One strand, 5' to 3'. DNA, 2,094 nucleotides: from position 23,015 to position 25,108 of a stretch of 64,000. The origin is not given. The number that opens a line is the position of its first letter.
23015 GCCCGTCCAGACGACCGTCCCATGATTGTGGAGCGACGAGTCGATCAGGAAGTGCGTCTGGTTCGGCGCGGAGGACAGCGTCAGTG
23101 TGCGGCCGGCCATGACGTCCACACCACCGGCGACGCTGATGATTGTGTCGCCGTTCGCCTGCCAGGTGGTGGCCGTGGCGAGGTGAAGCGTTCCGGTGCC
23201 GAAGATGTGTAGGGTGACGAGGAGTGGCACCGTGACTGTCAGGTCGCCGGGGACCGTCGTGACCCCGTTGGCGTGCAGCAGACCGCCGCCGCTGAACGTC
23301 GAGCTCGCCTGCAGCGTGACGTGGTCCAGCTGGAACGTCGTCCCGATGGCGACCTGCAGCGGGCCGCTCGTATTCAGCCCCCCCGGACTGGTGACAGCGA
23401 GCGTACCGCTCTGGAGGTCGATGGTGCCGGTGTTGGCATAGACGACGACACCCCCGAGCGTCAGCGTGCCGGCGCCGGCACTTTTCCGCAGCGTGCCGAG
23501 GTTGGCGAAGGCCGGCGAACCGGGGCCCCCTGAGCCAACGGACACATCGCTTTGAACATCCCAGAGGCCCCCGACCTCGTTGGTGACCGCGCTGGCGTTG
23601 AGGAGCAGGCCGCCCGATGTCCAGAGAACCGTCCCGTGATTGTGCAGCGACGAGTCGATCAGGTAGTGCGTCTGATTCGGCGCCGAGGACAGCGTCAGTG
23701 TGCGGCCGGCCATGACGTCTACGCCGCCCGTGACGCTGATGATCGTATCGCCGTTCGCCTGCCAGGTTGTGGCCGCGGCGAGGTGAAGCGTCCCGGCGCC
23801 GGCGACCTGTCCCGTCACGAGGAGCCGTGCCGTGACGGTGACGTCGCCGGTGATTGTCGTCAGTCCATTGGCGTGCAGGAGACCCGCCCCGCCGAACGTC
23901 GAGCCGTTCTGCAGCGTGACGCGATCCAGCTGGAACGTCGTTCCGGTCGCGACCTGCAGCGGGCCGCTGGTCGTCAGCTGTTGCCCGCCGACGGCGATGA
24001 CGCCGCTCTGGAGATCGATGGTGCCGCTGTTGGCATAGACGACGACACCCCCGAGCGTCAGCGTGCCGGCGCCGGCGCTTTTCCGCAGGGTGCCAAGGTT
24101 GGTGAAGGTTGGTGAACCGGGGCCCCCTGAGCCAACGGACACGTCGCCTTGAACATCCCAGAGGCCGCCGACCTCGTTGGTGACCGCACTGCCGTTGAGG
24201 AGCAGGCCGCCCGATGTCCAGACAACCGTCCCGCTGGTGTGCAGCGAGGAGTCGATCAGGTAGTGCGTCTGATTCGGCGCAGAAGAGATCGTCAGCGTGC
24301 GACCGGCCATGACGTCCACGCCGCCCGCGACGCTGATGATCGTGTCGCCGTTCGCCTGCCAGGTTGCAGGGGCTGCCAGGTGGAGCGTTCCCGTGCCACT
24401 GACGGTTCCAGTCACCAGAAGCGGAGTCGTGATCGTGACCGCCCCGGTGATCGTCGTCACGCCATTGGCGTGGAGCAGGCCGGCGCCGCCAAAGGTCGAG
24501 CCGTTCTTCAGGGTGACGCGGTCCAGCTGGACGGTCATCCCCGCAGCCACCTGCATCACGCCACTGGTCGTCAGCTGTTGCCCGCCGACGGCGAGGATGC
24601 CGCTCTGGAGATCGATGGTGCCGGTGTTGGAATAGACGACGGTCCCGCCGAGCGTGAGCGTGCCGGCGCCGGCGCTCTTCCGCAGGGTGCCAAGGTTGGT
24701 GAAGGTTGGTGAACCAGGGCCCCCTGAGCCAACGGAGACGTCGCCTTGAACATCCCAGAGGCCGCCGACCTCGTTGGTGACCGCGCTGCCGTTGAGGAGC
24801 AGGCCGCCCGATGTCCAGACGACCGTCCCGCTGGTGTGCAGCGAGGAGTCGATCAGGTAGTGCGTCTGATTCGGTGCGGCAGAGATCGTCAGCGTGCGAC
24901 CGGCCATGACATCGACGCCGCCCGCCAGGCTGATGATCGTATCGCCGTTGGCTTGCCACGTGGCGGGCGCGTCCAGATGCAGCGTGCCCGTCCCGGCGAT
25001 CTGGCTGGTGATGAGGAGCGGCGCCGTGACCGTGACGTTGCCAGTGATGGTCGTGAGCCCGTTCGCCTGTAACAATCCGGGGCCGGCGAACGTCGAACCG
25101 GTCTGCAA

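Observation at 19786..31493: Co-oriented 11.7-kb unit: Cys-rich small protein, TPR/GAF sigma-54 activator, PilZ-like protein, ~2,540-aa secreted repeat protein (candidate regulated surface-adhesin system)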

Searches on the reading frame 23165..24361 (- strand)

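Call 57: search_protein_families(library=pfam, max_evalue=5, proteins=[window:23165-24361:-])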
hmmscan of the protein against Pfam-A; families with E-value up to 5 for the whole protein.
seq(399 aa): 2 families
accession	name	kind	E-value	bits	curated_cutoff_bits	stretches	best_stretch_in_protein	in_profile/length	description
PF16241.10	DUF4900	-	0.12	13.2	29.4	0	28-69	35-76/89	Domain of unknown function (DUF4900)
PF16723.11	DUF5065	-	3.5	8.2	26.8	0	291-310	3-22/156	Domain of unknown function (DUF5065)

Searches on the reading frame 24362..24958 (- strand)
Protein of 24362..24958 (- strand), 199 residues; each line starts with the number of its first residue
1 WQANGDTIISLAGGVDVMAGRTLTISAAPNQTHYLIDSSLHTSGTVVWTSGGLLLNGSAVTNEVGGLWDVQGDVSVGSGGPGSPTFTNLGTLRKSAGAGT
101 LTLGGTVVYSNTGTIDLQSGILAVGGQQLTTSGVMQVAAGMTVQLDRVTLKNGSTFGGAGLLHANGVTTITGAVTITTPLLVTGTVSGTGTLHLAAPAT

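Call 55: search_solved_structures(query=A4, max_evalue=10)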
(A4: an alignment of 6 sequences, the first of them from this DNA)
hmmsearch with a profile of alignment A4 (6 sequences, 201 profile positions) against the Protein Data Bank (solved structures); distinct sequences matched with E-value up to 10: 249 (the best 60 are shown).
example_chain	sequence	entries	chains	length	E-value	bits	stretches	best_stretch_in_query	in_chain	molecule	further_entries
7mzj_H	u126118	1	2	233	0.00014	25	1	22-108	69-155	PDI 93 heavy chain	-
8yby_A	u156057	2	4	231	0.0014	21.8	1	21-108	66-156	THSC20.HVTR26 (Fab26) - Heavy Chain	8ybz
7z0x_H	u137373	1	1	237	0.0016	21.6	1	21-108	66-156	THSC20.HVTR26 Fab heavy chain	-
7jmp_H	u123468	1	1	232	0.0026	20.9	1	21-108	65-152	COVA2-39 heavy chain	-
8u1p_H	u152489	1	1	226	0.0029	20.8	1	22-141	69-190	RUPA154 Fab Heavy Chain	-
6nz7_H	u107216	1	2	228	0.0039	20.3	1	21-141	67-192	429 B01 FAB heavy chain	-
6v4q_H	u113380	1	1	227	0.004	20.3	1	8-108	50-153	Naive-1 Fab heavy chain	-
3so3_C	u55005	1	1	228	0.0041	20.3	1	9-108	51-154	A11 FAB heavy chain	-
8vww_B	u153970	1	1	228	0.0041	20.3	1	25-141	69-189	ADI-46152 Fab Heavy Chain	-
3ghb_H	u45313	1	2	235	0.0044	20.2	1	22-108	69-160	Fab 447-52D, heavy chain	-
1q1j_H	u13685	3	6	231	0.0051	20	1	22-108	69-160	Fab 447-52D, heavy chain | Fab 447-52D heavy chain | Fab mAb 447-52D Heavy Chain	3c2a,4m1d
5usl_H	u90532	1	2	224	0.0051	19.9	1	14-141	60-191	Fab vv304 Heavy chain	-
6woq_J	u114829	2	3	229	0.0058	19.8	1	23-108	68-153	Fab HC1AM heavy chain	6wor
6d01_A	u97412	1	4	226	0.0064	19.6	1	23-108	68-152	1210 Antibody, heavy chain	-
8dyy_H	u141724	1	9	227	0.0073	19.5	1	23-108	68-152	334 Fab heavy chain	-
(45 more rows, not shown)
